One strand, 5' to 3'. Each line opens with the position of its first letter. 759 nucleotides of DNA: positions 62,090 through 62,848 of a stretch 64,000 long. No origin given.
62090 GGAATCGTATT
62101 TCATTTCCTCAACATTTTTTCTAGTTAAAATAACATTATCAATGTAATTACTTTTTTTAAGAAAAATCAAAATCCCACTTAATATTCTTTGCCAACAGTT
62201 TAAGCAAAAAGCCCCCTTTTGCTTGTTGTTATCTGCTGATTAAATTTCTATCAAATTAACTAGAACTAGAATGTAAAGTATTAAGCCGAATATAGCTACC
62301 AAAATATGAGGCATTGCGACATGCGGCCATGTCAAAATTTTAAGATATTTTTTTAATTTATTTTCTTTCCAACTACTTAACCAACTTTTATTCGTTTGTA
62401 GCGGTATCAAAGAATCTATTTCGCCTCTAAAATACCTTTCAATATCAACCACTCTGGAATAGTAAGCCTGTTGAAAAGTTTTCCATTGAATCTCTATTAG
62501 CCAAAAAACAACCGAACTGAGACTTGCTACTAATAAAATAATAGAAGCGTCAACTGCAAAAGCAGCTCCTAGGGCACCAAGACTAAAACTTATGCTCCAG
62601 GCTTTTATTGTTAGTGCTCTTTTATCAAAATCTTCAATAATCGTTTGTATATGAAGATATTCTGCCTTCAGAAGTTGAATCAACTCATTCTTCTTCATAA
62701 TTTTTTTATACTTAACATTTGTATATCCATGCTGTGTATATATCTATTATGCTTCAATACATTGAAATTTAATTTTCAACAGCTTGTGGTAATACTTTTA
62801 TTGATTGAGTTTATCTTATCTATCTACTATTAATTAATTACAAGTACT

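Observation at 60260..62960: AT-rich mini-island carrying a patatin-like phospholipase next to a small 3-TM protein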

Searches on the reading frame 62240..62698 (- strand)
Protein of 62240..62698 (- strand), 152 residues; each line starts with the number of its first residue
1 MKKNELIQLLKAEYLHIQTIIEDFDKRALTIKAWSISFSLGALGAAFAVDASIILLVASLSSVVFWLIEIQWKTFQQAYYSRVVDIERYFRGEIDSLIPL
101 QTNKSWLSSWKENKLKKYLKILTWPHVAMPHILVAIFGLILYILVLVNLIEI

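Call 5: search_protein_families(library=pfam, proteins=[window:62240-62698:-], max_evalue=0.1)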
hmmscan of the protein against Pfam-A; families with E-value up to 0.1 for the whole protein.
window:62240-62698:- (152 aa): 1 family
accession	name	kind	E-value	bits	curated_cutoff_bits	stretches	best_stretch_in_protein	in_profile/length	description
PF10028.14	DUF2270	-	0.026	14.6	25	1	30-121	20-113/184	Predicted integral membrane protein (DUF2270)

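Call 6: search_protein_families(library=padloc, proteins=[window:62240-62698:-], max_evalue=0.1)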
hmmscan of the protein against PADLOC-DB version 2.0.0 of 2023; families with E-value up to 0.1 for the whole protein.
window:62240-62698:- (152 aa): 3 families
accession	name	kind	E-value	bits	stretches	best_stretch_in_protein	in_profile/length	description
PDLC04686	PDC-M50A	-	6.3e-05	21.2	1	16-150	11-131/134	-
PDLC04687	PDC-M50A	-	0.0001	20.4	1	12-81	14-85/144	-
PDLC04685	PDC-M50A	-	0.00022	19.5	1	16-143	11-127/130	-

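Call 7: search_protein_families(library=ncbifam, proteins=[window:62240-62698:-], max_evalue=0.1)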
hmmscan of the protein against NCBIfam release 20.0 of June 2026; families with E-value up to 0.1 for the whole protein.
window:62240-62698:- (152 aa): 0 families

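Call 8: find_homologous_proteins(query=window:62240-62698:-)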
Query window:62240-62698:- (152 aa): 54 proteins with E <= 0.001 among 159 candidates.
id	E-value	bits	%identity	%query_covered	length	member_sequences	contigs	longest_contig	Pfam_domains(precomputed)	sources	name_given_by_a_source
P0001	2.4e-90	318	100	100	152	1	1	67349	-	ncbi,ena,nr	ncbi:MAG: hypothetical protein MI974_31680 [Chitinophagales bacterium]|nr:hypothetical protein [Chit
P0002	1.4e-52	195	58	100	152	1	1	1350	-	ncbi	-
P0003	4.5e-48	181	53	100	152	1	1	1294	-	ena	-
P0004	9.7e-48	180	54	88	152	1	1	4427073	-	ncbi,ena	-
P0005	9.5e-47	176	55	100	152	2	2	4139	-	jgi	-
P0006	2.0e-45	172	53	100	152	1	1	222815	-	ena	-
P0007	7.1e-45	170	51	100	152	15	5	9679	-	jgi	-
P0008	7.4e-44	167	51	100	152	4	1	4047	-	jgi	jgi:hypothetical protein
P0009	1.2e-43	166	56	86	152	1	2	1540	-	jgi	-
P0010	1.5e-43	166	51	100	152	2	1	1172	-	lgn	-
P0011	1.9e-43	166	56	81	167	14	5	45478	-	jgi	jgi:hypothetical protein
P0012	6.9e-43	164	54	84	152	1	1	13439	-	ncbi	-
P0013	1.0e-42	163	51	86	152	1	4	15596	-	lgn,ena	-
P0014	1.7e-42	163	50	100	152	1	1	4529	-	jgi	-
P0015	2.3e-42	162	51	94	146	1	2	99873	-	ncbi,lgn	-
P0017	5.0e-42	161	50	95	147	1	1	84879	-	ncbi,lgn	-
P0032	3.0e-39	152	47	97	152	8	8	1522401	-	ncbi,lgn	-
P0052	6.0e-30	122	44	91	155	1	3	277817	-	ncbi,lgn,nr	ncbi:MAG: hypothetical protein E5V49_06820 [Mesorhizobium sp.]|nr:hypothetical protein EN848_26615 [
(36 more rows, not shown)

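Call 9: find_encoding_contigs(protein=P0004, flank=8000, max_places=3)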
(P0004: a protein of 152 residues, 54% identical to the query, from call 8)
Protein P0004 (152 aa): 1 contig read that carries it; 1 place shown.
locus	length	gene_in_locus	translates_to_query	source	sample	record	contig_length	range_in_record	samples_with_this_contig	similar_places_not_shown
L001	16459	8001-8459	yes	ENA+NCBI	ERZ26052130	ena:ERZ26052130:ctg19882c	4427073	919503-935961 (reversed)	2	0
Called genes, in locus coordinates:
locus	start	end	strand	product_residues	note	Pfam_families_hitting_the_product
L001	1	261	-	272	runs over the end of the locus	PF00165:HTH_AraC (faint), PF12833:HTH_18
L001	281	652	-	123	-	PF02661:Fic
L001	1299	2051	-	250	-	PF19578:DUF6090 (weak)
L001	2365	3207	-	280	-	PF04556:DpnII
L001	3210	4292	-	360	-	PF02086:MethyltransfD12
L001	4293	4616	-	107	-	PF13560:HTH_31, PF12844:HTH_19 (weak), PF01381:HTH_3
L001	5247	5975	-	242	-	PF06426:SATase_N, PF00132:Hexapep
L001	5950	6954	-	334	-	PF26550:Tricorn_2nd (faint), PF07676:PD40 (weak)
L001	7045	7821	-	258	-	PF12833:HTH_18, PF00165:HTH_AraC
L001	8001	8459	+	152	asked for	-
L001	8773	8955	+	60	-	PF09994:T6SS_Tle1-like_cat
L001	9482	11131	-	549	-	PF00515:TPR_1 (faint), PF07719:TPR_2 (faint), PF13424:TPR_12 (faint), PF13428:TPR_14 (faint), PF14559:TPR_19 (faint)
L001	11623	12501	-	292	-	PF07920:DUF1684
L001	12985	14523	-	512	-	PF00144:Beta-lactamase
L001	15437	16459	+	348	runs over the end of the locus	PF12833:HTH_18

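Call 10: find_encoding_contigs(protein=P0032, flank=8000, max_places=4)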
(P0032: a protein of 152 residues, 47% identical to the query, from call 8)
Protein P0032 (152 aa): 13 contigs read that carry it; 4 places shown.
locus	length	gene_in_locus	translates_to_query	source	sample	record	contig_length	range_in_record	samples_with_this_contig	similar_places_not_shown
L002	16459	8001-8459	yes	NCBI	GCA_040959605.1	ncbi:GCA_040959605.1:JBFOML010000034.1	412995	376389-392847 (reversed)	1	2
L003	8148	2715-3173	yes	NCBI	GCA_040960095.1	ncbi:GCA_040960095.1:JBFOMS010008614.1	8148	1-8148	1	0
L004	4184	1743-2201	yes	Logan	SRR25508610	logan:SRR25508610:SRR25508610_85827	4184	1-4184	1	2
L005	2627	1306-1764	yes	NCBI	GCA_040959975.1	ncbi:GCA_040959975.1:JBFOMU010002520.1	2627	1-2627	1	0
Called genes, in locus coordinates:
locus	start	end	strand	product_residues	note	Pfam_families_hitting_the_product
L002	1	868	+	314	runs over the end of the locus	PF01012:ETF, PF00766:ETF_alpha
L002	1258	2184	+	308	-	PF18030:Rimk_N, PF14397:ATPgrasp_ST (faint), PF02655:ATP-grasp_3 (weak), PF08443:RimK, PF02955:GSH-S_ATP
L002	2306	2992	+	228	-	PF00072:Response_reg, PF00486:Trans_reg_C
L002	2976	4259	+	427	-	PF00672:HAMP (faint), PF00512:HisKA, PF02518:HATPase_c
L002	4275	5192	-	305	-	PF01063:Aminotran_4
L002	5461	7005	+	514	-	PF01935:DUF87 (weak), PF05872:HerA_C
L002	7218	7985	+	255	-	PF12872:OST-HTH (weak)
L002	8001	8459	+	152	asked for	-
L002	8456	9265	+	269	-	PF01510:Amidase_2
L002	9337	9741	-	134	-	-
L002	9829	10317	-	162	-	PF13302:Acetyltransf_3 (weak), PF00583:Acetyltransf_1, PF13673:Acetyltransf_10 (weak), PF13508:Acetyltransf_7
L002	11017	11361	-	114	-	PF04828:GFA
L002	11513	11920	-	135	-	-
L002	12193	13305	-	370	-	PF04055:Radical_SAM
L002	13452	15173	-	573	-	PF05960:DUF885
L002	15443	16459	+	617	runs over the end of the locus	PF13187:Fer4_9 (faint), PF13237:Fer4_10 (faint), PF14691:Fer4_20, PF00070:Pyr_redox (faint), PF07992:Pyr_redox_2, PF13738:Pyr_redox_3 (weak), PF12838:Fer4_7, PF00037:Fer4 (weak), +1 more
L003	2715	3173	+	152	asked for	-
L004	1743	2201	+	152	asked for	-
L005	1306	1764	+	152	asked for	-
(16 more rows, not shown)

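Call 11: find_encoding_contigs(protein=P0052, flank=8000, max_places=3)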
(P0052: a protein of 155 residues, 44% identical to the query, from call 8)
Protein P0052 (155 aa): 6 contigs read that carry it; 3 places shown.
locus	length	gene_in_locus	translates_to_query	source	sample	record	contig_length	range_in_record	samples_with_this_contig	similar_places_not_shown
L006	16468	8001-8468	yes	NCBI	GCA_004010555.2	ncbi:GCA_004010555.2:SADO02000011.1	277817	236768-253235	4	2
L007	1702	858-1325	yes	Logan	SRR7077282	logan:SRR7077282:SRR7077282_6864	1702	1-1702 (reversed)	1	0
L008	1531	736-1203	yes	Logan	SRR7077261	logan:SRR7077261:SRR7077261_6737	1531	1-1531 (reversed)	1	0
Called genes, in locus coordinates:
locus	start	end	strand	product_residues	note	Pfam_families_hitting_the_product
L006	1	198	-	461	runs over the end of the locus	PF02417:Chromate_transp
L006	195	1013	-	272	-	PF00581:Rhodanese (weak), PF09828:ChrB_C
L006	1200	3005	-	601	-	PF00920:ILVD_EDD_N, PF24877:ILV_EDD_C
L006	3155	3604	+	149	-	PF10604:Polyketide_cyc2 (weak), PF06240:COXG, PF03364:Polyketide_cyc (weak)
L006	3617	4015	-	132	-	PF01042:Ribonuc_L-PSP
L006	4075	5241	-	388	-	PF01883:FeS_assembly_P, PF00142:Fer4_NifH (faint), PF01656:CbiA, PF09140:MipZ, PF10609:ParA, PF13614:AAA_31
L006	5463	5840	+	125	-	PF00903:Glyoxalase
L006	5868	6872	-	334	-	PF01384:PHO4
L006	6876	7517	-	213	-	PF01865:PhoU_div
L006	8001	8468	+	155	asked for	-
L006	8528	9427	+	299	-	PF00126:HTH_1, PF03466:LysR_substrate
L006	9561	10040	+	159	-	PF01257:2Fe-2S_thioredx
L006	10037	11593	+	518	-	PF01512:Complex1_51K, PF10589:NADH_4Fe-4S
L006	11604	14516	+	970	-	PF13510:Fer2_4, PF22117:Fer4_Nqo3 (weak), PF12838:Fer4_7, PF14697:Fer4_21 (weak), PF00037:Fer4 (weak), PF04879:Molybdop_Fe4S4, PF00384:Molybdopterin, PF01568:Molydop_binding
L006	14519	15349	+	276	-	PF02634:FdhD-NarQ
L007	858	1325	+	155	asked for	-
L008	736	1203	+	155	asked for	-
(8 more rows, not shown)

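Call 14: find_related_loci(query=A1, collection=genome_contigs, flank=6000)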
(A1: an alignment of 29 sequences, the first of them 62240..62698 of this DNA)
Query A1 (152 aa) in genome_contigs; peptide patterns used: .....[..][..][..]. (x = any residue, [..] = any of these).
79 stretches matched a pattern; 38 encode a relative of the query (tblastn E <= 1e-3); 38 distinct loci.
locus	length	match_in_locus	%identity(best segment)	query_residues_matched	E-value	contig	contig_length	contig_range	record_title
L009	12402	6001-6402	54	1-134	1e-50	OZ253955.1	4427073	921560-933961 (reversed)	MAG: Cyclobacteriaceae bacterium isolate f867798c-4152-4d75-ae81-7ff38dc92668 genome assembly, chromosome: 1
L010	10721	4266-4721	51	1-152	5e-50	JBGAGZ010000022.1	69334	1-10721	MAG: Burkholderiaceae bacterium isolate MAG_MBR_H125.75 MBRH125-75_opera_contig_1496, whole genome shotgun sequence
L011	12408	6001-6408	52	9-144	3e-49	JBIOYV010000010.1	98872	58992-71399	MAG: Burkholderiales bacterium isolate MAG021 k127_1334170, whole genome shotgun sequence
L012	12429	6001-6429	51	1-143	8e-49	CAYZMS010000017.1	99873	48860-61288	MAG TPA_asm: uncultured Saprospiraceae bacterium isolate SRP141376_co5_21 genome assembly, contig: NODE_382_length_99873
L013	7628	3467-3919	48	1-151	2e-48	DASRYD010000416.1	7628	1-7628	MAG TPA_asm: Pseudoxanthomonas sp. isolate SMAG_U13026 k141_229908, whole genome shotgun sequence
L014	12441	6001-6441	52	1-146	1e-48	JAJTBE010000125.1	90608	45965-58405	MAG: Bacillota bacterium isolate MH_R1_1 k141_12001, whole genome shotgun sequence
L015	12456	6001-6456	49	1-152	3e-48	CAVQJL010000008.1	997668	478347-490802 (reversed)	MAG: uncultured Gammaproteobacteria bacterium isolate MFD09779.bin.2.255 genome assembly, contig: contig_3939, whole gen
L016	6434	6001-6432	50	1-144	2e-47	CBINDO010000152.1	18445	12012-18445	MAG TPA_asm: uncultured bacterium isolate SRR16817062_binner13_Refined_9 genome assembly, contig: ERZ27393189.667, whole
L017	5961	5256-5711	50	1-152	4e-47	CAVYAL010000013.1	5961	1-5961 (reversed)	MAG: uncultured Gammaproteobacteria bacterium isolate MFD09779.bin.1.345 genome assembly, contig: contig_54343, whole ge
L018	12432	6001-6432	49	1-144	1e-45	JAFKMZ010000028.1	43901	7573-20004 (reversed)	MAG: Lysobacterales bacterium isolate SCN18_25_8_15_R2_B_66_12 SCN18_25_8_15_R2_B_scaffold_761, whole genome shotgun seq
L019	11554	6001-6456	53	1-152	1e-45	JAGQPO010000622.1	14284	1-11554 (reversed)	MAG: Planctomycetales bacterium isolate HKST-UBA42 2008_361444, whole genome shotgun sequence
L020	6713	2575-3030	46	1-152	4e-45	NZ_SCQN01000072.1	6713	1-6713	MAG: Castellaniella sp. isolate FW021_bin.21 FW021_bin.21-11236, whole genome shotgun sequence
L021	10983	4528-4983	46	1-152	5e-45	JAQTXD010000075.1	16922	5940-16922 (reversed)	MAG: Desulfuromonadaceae bacterium isolate STC_126 NODE_7272_length_16922_cov_3.903126_Sandtown_C, whole genome shotgun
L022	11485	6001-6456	51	1-152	1e-44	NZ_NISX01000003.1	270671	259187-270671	Lacimicrobium alkaliphilum strain X13M-12 contig3, whole genome shotgun sequence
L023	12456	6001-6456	43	1-152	2e-43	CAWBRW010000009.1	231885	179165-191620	MAG: uncultured beta proteobacterium isolate MFD00709.bin.1.205 genome assembly, contig: contig_20044, whole genome shot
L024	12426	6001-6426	46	4-145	4e-43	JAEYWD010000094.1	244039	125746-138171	MAG: Bacteroidetes bacterium isolate OH_CBlB_256 k127_1408687, whole genome shotgun sequence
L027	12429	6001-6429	43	1-143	4e-40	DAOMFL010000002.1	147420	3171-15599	MAG TPA_asm: Burkholderiaceae bacterium isolate AMR_MDS_5003 NODE_2_length_147420_cov_17.828297, whole genome shotgun se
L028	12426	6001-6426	43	1-142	1e-39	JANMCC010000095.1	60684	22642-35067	MAG: Burkholderiales bacterium isolate OTE_1_metabat_218 OTE_1_k141_4682494, whole genome shotgun sequence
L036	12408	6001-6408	46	9-144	1e-34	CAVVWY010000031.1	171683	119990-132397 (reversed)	MAG: uncultured Alphaproteobacteria bacterium isolate MFD07841.bin.2.5 genome assembly, contig: contig_99597, whole geno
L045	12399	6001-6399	38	9-135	9e-20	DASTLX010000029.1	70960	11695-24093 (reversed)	MAG TPA_asm: Allosphingosinicella sp. isolate SMAG_U3225 k141_32273, whole genome shotgun sequence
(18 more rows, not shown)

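Call 28: predict_structure(alignment_id=A1)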
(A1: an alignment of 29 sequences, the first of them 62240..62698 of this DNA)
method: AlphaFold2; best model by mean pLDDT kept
length: 152 residues; sequences in the alignment: 29
mean_pLDDT: 94.8   pTM: 0.82
mean pLDDT of the five models: 94.8, 94.4, 93.6, 93.6, 93.2
residues with pLDDT >= 90: 146; 70-90: 6; 50-70: 0; < 50: 0
segments of 3 or more residues with pLDDT < 50: none
pLDDT, mean of each block of 10 residues (from residue 1): 93 98 94 92 96 96 95 95 97 95 94 91 94 96 96 89
secondary structure, 60 per line:
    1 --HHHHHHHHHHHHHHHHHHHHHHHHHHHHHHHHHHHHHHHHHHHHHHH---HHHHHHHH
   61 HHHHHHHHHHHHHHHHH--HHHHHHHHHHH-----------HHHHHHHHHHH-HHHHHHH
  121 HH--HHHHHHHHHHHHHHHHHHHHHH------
elements in order: H3-49 H53-77 H80-90 H102-112 H114-122 H125-146

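Call 34: search_solved_structures(query=A1, max_evalue=10)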
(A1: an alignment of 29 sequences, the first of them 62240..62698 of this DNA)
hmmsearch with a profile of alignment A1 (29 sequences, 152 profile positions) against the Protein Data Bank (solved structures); distinct sequences matched with E-value up to 10: 1.
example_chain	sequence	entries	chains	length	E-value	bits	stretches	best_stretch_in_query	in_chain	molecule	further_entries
3dn7_A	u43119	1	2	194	3.4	10.5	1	74-116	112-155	Cyclic nucleotide binding regulatory protein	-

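Call 42: search_protein_families(library=pfam, proteins=[L015:5473-5970:+, L027:5433-5879:+, L028:6505-7020:+, L017:4416-5225:+, L036:6429-8237:-, L045:7154-7999:-, L012:6630-8294:+, L014:6678-7904:+, L024:6921-8258:+, L011:6445-7713:+], max_evalue=0.01)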
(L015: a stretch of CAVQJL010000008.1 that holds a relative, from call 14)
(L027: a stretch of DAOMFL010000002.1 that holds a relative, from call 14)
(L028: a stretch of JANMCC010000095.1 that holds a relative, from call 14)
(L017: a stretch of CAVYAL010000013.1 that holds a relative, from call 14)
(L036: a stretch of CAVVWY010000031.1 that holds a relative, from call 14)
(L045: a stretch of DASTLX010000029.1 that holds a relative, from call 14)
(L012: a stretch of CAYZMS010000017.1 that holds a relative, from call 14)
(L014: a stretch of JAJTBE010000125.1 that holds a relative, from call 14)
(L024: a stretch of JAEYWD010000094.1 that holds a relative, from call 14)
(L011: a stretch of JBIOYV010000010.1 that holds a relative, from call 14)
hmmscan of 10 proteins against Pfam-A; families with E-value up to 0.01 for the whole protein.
L015:5473-5970:+ (165 aa): 2 families
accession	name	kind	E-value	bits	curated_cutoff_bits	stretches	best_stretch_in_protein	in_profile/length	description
PF08327.17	AHSA1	-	3e-30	105.5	22.1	1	28-158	1-125/125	Activator of Hsp90 ATPase homolog 1-like protein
PF10604.15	Polyketide_cyc2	-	2.8e-06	28.1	27.4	1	20-126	3-102/142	Polyketide cyclase / dehydrase and lipid transport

L027:5433-5879:+ (148 aa): 2 families
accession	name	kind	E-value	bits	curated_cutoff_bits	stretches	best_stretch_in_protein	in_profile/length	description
PF08327.17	AHSA1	-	1.9e-31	109.3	22.1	1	13-143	1-125/125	Activator of Hsp90 ATPase homolog 1-like protein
PF10604.15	Polyketide_cyc2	-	4.1e-05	24.4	27.4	1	5-112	3-103/142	Polyketide cyclase / dehydrase and lipid transport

L028:6505-7020:+ (171 aa): 2 families
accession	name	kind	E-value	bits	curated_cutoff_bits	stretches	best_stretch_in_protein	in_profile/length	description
PF08327.17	AHSA1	-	2.6e-30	105.7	22.1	1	36-166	1-125/125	Activator of Hsp90 ATPase homolog 1-like protein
PF10604.15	Polyketide_cyc2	-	1.1e-06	29.5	27.4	1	28-135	3-103/142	Polyketide cyclase / dehydrase and lipid transport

L017:4416-5225:+ (269 aa): 2 families
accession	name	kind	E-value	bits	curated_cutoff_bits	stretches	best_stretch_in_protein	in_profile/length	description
PF08327.17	AHSA1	-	8.7e-29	100.7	22.1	1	132-262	1-125/125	Activator of Hsp90 ATPase homolog 1-like protein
PF10604.15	Polyketide_cyc2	-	1.4e-05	25.8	27.4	1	124-232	3-104/142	Polyketide cyclase / dehydrase and lipid transport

L036:6429-8237:- (602 aa): 9 families
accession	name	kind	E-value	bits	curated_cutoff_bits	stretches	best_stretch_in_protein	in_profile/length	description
PF00009.33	GTP_EFTU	-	5.5e-57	192.8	26.5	1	6-182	2-188/188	Elongation factor Tu GTP binding domain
PF06421.17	LepA_C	-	1.7e-50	170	29.7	1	491-596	1-106/107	GTP-binding protein LepA C-terminus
PF00679.30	EFG_C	-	6.7e-19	68.2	27.9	1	399-487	2-86/89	Elongation factor G C-terminus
PF03144.31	GTP_EFTU_D2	-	1.6e-08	35.3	30.3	1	205-275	1-73/73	Elongation factor Tu domain 2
PF01926.29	MMR_HSR1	-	2.1e-07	31.5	21.9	1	18-132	10-113/113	50S ribosome-binding GTPase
PF14492.12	EFG_III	-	3.2e-06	27.5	27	1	292-365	3-73/75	Elongation Factor G, domain III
PF00071.28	Ras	-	0.00023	21.2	21.6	1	56-180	33-160/162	Ras family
PF02421.24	FeoB_N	-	0.0016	18.5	27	1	55-176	31-156/156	Ferrous iron transport protein B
PF22042.2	EF-G_D2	-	0.0037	17.8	27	1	191-276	2-83/84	Elongation factor G domain 2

L045:7154-7999:- (281 aa): 0 families

L012:6630-8294:+ (554 aa): 3 families
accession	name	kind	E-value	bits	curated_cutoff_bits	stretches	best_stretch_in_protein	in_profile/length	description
PF05036.18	SPOR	-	2.2e-09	38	21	1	23-90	4-76/76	SPOR domain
PF01471.23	PG_binding_1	-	5.3e-07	30.2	23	1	233-266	4-37/57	Putative peptidoglycan binding domain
PF08823.16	PG_binding_2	-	0.00013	22.6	21.1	1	235-268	19-52/74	Putative peptidoglycan binding domain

L014:6678-7904:+ (408 aa): 1 family
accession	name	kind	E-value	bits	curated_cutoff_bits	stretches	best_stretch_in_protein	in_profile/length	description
PF22669.2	Exo_endo_phos2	-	0.0017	18.4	27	0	253-329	115-191/288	Endonuclease/Exonuclease/phosphatase family 2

L024:6921-8258:+ (445 aa): 5 families
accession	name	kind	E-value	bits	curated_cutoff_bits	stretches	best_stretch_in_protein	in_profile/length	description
PF13360.13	PQQ_2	-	2.8e-32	112.7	27.6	2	149-370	25-233/233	Outer membrane protein assembly factor BamB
PF13570.13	Beta-prop_ACSF4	-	2.3e-13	50.7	133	2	161-371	19-211/329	Beta-alanine-activating enzyme, beta-propeller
PF01011.28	PQQ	-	6.2e-07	28.9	26.7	0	173-247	499-585/595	Glucose/ethanol/alcohol dehydrogenase, beta-propeller domain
PF25293.1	Beta-prop_EMC1_N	-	3.8e-06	27.2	34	0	209-288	74-154/219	EMC1 N-terminal beta-propeller domain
PF13964.12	Kelch_6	-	0.0084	16.5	25.3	0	104-134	5-39/50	Kelch motif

L011:6445-7713:+ (422 aa): 5 families
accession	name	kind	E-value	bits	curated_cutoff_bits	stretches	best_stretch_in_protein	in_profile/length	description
PF01070.24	FMN_dh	-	5.1e-114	381.4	24.9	1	76-420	1-349/350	FMN-dependent dehydrogenase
PF00478.31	IMPDH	-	2.7e-06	27.1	25.6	1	273-374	128-237/345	IMP dehydrogenase / GMP reductase domain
PF03060.21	NMO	-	1.1e-05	25.5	28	1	292-374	138-223/331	Nitronate monooxygenase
PF05690.20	ThiG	-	3.1e-05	23.9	23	1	327-372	160-203/247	Thiazole biosynthesis protein ThiG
PF01645.23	Glu_synthase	-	0.00073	19.2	20.4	1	339-377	270-308/369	Conserved region in glutamate synthase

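Call 43: search_protein_families(library=padloc, proteins=[L015:5473-5970:+, L027:5433-5879:+, L028:6505-7020:+, L002:8456-9265:+, L002:7218-7985:+, L002:5461-7005:+, L012:6630-8294:+, L014:6678-7904:+, L024:6921-8258:+, L011:6445-7713:+], max_evalue=0.01)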
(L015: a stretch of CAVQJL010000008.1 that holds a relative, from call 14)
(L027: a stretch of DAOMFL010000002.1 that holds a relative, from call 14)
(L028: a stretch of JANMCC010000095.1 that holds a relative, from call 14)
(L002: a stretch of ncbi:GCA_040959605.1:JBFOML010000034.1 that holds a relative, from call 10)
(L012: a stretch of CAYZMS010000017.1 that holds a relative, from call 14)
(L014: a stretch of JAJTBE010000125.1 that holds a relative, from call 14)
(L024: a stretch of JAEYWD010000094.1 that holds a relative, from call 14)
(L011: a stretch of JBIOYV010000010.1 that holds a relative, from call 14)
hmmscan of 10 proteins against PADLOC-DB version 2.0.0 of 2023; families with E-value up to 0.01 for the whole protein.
L015:5473-5970:+ (165 aa): 0 families

L027:5433-5879:+ (148 aa): 0 families

L028:6505-7020:+ (171 aa): 0 families

L002:8456-9265:+ (269 aa): 0 families

L002:7218-7985:+ (255 aa): 0 families

L002:5461-7005:+ (514 aa): 8 families
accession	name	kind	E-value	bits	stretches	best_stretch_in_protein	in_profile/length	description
PDLC04140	mad8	-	5.6e-14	50.4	1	27-367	27-285/314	mads_8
PDLC04105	HerA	-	5.7e-11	39.7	1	266-367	420-521/576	-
PDLC04103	HerA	-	2e-09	34.4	2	266-368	442-543/579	-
PDLC01055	HerA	-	6.5e-07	26.5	1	180-319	345-474/532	Type III coevolved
PDLC04104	HerA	-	7.1e-05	19.7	1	266-373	221-326/379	-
PDLC02188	HerA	-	0.0011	16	0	285-367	452-528/578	-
PDLC04100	HerA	-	0.0028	14.4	1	289-368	469-542/580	-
PDLC04107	HerA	-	0.0078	13.3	0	24-71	166-214/306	-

L012:6630-8294:+ (554 aa): 0 families

L014:6678-7904:+ (408 aa): 0 families

L024:6921-8258:+ (445 aa): 0 families

L011:6445-7713:+ (422 aa): 0 families
